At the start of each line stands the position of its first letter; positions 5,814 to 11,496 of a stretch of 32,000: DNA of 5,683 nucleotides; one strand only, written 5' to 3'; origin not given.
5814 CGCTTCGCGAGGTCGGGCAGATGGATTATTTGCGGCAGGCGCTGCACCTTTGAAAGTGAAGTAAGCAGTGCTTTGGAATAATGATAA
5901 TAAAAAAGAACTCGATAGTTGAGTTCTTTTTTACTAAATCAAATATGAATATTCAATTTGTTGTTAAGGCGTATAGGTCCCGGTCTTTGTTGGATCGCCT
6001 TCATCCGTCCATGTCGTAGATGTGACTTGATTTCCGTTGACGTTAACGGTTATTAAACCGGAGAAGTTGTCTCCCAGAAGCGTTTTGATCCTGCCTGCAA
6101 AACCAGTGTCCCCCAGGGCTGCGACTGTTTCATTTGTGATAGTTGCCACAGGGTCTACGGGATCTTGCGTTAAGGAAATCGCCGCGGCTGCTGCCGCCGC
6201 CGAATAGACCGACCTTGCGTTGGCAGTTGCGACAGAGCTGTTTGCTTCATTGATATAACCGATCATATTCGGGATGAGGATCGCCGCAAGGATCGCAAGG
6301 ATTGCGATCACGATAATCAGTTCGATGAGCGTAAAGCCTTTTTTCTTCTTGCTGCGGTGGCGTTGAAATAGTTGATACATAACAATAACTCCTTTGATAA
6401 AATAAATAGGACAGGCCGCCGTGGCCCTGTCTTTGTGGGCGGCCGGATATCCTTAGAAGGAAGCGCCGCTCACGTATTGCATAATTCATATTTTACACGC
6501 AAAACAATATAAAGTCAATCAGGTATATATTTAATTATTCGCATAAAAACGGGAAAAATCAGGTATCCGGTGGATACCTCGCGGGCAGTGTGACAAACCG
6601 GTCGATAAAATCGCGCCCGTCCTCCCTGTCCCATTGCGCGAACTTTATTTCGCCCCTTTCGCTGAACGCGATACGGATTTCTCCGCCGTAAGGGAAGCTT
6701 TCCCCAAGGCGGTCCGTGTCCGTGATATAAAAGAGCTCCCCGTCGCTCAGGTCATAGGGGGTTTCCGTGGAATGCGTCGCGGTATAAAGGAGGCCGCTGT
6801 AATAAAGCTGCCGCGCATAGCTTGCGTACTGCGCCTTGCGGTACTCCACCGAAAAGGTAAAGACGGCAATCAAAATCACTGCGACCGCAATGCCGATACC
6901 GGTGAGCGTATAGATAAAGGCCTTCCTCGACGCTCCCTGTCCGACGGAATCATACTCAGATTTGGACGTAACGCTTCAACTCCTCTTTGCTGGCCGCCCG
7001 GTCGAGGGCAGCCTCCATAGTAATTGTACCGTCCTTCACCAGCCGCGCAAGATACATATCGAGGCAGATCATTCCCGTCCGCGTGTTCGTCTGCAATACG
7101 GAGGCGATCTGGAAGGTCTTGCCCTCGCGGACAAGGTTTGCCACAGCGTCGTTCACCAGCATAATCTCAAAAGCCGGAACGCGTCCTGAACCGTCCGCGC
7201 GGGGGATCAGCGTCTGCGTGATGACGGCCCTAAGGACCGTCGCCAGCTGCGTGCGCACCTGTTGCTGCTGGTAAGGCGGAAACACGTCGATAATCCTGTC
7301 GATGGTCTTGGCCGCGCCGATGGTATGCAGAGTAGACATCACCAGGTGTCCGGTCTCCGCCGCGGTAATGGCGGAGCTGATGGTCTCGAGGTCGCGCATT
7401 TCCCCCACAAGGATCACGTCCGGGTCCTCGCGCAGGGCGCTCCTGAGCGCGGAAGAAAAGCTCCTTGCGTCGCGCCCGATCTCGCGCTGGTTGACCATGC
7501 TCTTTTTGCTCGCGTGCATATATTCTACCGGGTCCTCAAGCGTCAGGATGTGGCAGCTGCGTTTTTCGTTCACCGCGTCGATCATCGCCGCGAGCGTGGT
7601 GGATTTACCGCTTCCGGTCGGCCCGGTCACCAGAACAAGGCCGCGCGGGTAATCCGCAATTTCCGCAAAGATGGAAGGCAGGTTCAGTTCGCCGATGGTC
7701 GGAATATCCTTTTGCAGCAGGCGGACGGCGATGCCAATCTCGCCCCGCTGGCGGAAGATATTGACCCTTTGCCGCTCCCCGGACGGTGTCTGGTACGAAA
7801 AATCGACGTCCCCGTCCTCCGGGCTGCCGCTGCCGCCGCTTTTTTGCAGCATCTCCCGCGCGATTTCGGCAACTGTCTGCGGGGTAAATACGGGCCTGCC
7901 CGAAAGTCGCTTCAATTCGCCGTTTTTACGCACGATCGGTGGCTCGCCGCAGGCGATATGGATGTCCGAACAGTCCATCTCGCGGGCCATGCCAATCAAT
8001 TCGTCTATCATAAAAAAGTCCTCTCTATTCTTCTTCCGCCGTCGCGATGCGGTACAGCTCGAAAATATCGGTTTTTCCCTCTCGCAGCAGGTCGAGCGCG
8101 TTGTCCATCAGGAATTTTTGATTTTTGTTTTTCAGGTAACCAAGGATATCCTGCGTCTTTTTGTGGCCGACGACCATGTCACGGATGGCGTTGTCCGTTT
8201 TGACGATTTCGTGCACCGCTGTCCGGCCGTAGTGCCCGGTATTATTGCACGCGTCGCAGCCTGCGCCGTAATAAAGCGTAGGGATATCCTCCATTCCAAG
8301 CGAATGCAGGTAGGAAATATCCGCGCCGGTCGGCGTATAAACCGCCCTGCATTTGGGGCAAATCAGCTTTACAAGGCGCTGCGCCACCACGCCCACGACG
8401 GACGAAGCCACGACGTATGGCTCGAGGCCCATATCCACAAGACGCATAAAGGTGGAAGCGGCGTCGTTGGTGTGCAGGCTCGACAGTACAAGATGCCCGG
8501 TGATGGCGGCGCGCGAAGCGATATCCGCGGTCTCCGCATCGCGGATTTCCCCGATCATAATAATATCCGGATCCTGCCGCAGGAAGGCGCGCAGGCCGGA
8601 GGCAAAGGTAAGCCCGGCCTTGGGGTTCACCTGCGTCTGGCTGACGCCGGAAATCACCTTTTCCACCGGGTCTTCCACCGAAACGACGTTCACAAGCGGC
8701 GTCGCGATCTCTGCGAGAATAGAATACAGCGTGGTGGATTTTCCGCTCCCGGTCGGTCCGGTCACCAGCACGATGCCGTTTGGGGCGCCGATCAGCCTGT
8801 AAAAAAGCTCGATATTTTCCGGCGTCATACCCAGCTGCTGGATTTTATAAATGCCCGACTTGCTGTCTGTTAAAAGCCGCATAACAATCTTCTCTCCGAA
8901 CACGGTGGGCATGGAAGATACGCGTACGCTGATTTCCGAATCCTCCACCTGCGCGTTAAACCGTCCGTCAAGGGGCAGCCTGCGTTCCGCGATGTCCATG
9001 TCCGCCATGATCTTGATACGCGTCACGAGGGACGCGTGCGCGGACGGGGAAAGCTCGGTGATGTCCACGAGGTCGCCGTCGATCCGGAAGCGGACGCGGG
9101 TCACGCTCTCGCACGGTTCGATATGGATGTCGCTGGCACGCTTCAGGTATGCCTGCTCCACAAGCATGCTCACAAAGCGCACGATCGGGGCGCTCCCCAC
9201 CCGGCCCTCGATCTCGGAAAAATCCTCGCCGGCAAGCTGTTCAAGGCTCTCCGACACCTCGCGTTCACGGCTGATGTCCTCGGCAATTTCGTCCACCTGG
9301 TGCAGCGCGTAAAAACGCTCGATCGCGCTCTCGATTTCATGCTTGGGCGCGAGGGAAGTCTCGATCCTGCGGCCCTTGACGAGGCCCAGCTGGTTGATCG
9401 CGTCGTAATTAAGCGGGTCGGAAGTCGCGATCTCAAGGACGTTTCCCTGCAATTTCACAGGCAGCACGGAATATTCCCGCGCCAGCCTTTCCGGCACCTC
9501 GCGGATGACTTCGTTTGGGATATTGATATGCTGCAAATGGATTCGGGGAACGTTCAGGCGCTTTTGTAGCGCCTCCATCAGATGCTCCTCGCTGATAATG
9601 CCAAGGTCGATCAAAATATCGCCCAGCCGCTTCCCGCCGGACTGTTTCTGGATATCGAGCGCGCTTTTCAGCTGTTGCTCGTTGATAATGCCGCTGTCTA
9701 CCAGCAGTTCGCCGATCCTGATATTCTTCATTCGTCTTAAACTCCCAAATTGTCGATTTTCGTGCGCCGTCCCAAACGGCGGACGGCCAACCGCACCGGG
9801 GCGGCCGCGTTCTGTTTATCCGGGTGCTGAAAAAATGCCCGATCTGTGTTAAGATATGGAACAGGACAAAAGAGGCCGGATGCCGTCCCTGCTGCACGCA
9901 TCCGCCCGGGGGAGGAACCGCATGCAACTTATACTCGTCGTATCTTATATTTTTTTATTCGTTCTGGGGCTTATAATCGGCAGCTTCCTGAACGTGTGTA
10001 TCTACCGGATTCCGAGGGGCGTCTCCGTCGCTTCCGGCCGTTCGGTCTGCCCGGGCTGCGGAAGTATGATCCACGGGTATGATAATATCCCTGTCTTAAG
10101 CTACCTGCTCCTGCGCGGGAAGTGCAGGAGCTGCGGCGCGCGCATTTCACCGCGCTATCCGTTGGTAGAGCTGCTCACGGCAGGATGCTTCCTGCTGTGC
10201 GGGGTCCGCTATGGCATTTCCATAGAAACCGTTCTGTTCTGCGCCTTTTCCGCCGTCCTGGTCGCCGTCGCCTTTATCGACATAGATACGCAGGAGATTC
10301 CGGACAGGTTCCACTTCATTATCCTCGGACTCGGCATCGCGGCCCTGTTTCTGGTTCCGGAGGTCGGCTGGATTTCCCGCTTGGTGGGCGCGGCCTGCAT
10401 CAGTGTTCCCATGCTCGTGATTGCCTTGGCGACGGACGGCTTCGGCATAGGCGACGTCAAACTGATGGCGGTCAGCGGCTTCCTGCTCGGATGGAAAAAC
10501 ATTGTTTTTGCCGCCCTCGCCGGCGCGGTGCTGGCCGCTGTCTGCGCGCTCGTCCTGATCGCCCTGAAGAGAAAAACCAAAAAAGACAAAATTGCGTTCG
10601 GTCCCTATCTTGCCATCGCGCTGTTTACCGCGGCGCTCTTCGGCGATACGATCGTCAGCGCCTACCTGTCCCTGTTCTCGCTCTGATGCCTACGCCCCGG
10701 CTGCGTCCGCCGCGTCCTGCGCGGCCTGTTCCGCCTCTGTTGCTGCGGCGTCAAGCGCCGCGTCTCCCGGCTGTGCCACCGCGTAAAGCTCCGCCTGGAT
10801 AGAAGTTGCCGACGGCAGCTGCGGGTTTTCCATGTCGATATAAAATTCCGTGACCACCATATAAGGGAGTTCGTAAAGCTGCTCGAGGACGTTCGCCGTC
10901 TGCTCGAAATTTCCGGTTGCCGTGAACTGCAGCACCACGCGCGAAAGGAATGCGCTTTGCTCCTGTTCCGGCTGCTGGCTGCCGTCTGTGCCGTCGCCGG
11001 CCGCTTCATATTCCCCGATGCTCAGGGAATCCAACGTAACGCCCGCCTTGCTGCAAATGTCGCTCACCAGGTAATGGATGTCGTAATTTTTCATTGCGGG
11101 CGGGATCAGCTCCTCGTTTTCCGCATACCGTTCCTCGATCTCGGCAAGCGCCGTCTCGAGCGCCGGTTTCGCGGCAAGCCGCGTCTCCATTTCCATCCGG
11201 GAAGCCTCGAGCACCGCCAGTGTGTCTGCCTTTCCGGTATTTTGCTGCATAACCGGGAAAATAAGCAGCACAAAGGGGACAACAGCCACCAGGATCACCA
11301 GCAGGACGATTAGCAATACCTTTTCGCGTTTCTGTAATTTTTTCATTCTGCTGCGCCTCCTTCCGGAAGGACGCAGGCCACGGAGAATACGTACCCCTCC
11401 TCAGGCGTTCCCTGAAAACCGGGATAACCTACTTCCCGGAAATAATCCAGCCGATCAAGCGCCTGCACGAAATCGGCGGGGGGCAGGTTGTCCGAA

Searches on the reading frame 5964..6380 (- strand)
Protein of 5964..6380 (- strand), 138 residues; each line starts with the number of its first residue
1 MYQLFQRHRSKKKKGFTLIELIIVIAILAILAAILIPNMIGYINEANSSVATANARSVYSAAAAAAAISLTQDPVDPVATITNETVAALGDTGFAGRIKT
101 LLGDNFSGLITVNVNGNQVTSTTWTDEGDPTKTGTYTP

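Call 5: search_protein_families(library=pfam, proteins=[window:5964-6380:-], max_evalue=0.01)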
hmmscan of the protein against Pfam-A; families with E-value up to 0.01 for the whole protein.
window:5964-6380:- (138 aa): 1 family
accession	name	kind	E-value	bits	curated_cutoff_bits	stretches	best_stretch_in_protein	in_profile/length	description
PF07963.17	N_methyl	-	1.7e-10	40.4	21.2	1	11-35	2-26/27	Prokaryotic N-terminal methylation motif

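Call 58: search_protein_families(library=ncbifam, proteins=[window:5964-6380:-], max_evalue=1)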
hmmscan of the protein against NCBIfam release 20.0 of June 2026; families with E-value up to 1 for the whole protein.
window:5964-6380:- (138 aa): 19 families
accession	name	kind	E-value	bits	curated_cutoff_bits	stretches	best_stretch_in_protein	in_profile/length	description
NF041775.1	typeIV_PilA_Myxo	equivalog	5.1e-11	42.9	400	1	12-62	9-59/214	type IV pilin protein PilA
NF007862.0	PRK10574.1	equivalog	1.3e-09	38.3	138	1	11-47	2-38/145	prepilin peptidase-dependent pilin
TIGR02532.1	IV_pilin_GFxxxE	domain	5.1e-09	35.6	16.3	1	13-36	1-24/24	prepilin-type N-terminal cleavage/methylation domain-containing protein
TIGR01710.1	typeII_sec_gspG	equivalog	1e-08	35.3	88.85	1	14-61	1-48/134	type II secretion system major pseudopilin GspG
NF040999.1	pilin_ComGC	equivalog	1.1e-07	31.9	75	1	13-60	1-48/84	competence type IV pilus major pilin ComGC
NF041013.1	T4P_ComGE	equivalog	6.1e-07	29.4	49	1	11-45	1-35/83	competence type IV pilus minor pilin ComGE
TIGR02596.1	TIGR02596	subfamily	0.00012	22.2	70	1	16-68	1-50/196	Verru_Chthon cassette protein D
TIGR01708.2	typeII_sec_gspH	equivalog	0.00013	22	80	1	14-36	2-24/169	type II secretion system minor pseudopilin GspH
NF007800.0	PRK10506.1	equivalog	0.00032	20.6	158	1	9-34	4-29/163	prepilin peptidase-dependent protein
NF047828.1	T3SSXpsI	equivalog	0.0021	18.1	150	1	14-62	2-54/132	type II secretion system protein XpsI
NF040982.1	ComGD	equivalog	0.0026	18.2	70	1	13-61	1-49/139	competence type IV pilus minor pilin ComGD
NF041002.1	pilin_ComGF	equivalog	0.0027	17.9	80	1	13-49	1-36/139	competence type IV pilus minor pilin ComGF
NF038304.1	EPS_HpsC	equivalog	0.0027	17.3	200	1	4-43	11-50/318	hormogonium polysaccharide secretion pseudopilin HpsC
TIGR02599.1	TIGR02599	subfamily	0.0047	16.2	256.5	1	15-69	1-53/361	Verru_Chthon cassette protein C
TIGR01711.1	gspJ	equivalog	0.0093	15.8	64.85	1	14-33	1-20/192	type II secretion system minor pseudopilin GspJ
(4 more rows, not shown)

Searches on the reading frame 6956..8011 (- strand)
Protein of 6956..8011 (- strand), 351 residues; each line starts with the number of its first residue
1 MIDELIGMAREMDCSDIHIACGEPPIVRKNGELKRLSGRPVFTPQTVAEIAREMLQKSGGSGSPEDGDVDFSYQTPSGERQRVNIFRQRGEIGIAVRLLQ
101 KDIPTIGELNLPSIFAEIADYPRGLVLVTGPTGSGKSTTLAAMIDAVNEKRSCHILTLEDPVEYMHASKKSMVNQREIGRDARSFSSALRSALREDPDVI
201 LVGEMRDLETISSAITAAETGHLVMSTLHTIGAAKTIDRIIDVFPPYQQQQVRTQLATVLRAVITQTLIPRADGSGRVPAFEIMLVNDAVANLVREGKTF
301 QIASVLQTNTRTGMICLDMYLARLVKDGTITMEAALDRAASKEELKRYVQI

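Call 5: search_protein_families(library=pfam, proteins=[window:6956-8011:-], max_evalue=0.01)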
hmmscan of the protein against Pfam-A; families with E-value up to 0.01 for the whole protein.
window:6956-8011:- (351 aa): 17 families
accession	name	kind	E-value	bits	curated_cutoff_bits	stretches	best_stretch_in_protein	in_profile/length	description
PF00437.27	T2SSE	-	2.4e-46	158.5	24.9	1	81-278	94-287/370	Type II/IV secretion system protein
PF13401.12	AAA_22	-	1.5e-05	25.8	27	1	122-204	4-92/130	AAA domain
PF13191.12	AAA_16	-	5.4e-05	24.2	32.6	1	122-215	24-124/167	AAA ATPase domain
PF13555.12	AAA_29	-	0.0002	21.5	27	1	122-144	21-43/61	P-loop containing region of AAA domain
PF01935.23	DUF87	-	0.00046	20.8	23.2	1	127-176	27-76/220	Helicase HerA, central domain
PF13173.12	AAA_14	-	0.00055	20.4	27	1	125-170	4-49/129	AAA domain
PF13604.12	AAA_30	-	0.00056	20.1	27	1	116-205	11-97/191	AAA domain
PF25199.1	nSTAND_NTPase5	-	0.0006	20.1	34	1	122-161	40-79/145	Novel STAND NTPase 5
PF13476.12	AAA_23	-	0.0015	19.6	27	1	123-144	19-40/201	AAA domain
PF00004.35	AAA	-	0.0016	19.3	21.2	1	126-212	1-73/131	ATPase family associated with various cellular activities (AAA)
PF01580.24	FtsK_SpoIIIE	-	0.0034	17.3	24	1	124-145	40-61/221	FtsK/SpoIIIE family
PF13671.12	AAA_33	-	0.0048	17.6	27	0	125-218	1-92/143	AAA domain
PF03266.21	NTPase_1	-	0.0048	17.2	23.9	0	126-150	2-26/168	NTPase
PF04851.21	ResIII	-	0.0058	17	22.5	0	126-244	26-150/164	Type III restriction enzyme, res subunit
PF03029.23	ATP_bind_1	-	0.0082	16.4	27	0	128-162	1-36/240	Conserved hypothetical ATP binding protein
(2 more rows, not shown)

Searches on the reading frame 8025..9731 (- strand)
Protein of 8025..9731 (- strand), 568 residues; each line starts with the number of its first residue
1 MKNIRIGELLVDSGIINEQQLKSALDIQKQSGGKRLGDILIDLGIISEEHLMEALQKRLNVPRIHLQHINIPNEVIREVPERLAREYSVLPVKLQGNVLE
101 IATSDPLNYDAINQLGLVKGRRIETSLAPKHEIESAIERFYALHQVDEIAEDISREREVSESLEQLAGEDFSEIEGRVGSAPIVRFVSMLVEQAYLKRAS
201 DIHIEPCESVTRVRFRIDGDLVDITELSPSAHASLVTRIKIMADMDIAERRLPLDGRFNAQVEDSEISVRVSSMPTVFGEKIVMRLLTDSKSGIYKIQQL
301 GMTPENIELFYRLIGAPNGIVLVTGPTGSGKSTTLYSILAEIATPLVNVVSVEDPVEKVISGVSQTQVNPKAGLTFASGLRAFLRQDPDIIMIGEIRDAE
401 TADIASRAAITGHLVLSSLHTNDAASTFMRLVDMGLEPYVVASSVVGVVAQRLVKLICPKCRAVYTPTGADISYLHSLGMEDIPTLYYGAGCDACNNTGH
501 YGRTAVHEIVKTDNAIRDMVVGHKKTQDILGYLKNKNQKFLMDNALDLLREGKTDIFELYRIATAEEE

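Call 5: search_protein_families(library=pfam, proteins=[window:8025-9731:-], max_evalue=0.01)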
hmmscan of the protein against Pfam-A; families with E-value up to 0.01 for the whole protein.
window:8025-9731:- (568 aa): 8 families
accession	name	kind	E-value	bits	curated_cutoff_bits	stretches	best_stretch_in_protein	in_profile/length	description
PF00437.27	T2SSE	-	6.7e-125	417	24.9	1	179-560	4-369/370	Type II/IV secretion system protein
PF05157.20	MshEN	-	3.4e-18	65.8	23.1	1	59-142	1-85/90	MshEN domain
PF25199.1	nSTAND_NTPase5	-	0.00028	21.2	34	1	317-358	40-82/145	Novel STAND NTPase 5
PF13191.12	AAA_16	-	0.0012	19.8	32.6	1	315-345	22-51/167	AAA ATPase domain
PF20720.3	nSTAND3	-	0.0018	18.4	27.2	1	318-355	17-54/155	Novel STAND NTPase 3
PF13555.12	AAA_29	-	0.0018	18.4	27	1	317-335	21-39/61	P-loop containing region of AAA domain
PF13476.12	AAA_23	-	0.0061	17.6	27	1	306-338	14-39/201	AAA domain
PF13401.12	AAA_22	-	0.0092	16.7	27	0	318-343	5-30/130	AAA domain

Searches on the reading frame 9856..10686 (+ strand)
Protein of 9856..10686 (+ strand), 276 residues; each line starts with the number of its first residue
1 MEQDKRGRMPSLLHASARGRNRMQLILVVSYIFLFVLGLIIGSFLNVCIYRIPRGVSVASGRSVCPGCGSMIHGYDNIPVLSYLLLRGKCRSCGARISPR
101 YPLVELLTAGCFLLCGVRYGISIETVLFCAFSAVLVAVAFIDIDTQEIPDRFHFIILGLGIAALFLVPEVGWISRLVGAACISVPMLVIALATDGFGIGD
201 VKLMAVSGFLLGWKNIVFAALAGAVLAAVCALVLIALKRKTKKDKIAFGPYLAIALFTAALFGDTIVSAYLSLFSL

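Call 5: search_protein_families(library=pfam, proteins=[window:9856-10686:+], max_evalue=0.01)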
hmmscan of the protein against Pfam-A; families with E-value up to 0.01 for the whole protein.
window:9856-10686:+ (276 aa): 2 families
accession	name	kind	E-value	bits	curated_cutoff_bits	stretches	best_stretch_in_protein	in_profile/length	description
PF06750.18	A24_N_bact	-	3.1e-33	114.1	23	1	36-118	1-83/84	Bacterial Peptidase A24 N-terminal domain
PF01478.23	Peptidase_A24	-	2e-16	60.7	26.5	1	129-232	1-104/104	Type IV leader peptidase family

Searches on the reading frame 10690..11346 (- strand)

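Call 5: search_protein_families(library=pfam, proteins=[window:10690-11346:-], max_evalue=0.01)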
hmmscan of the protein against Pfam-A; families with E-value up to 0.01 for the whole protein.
window:10690-11346:- (218 aa): 1 family
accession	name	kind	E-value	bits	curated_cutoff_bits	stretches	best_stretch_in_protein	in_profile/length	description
PF04612.17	T2SSM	-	0.00015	22.5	27.8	1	3-89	10-95/160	Type II secretion system (T2SS), protein M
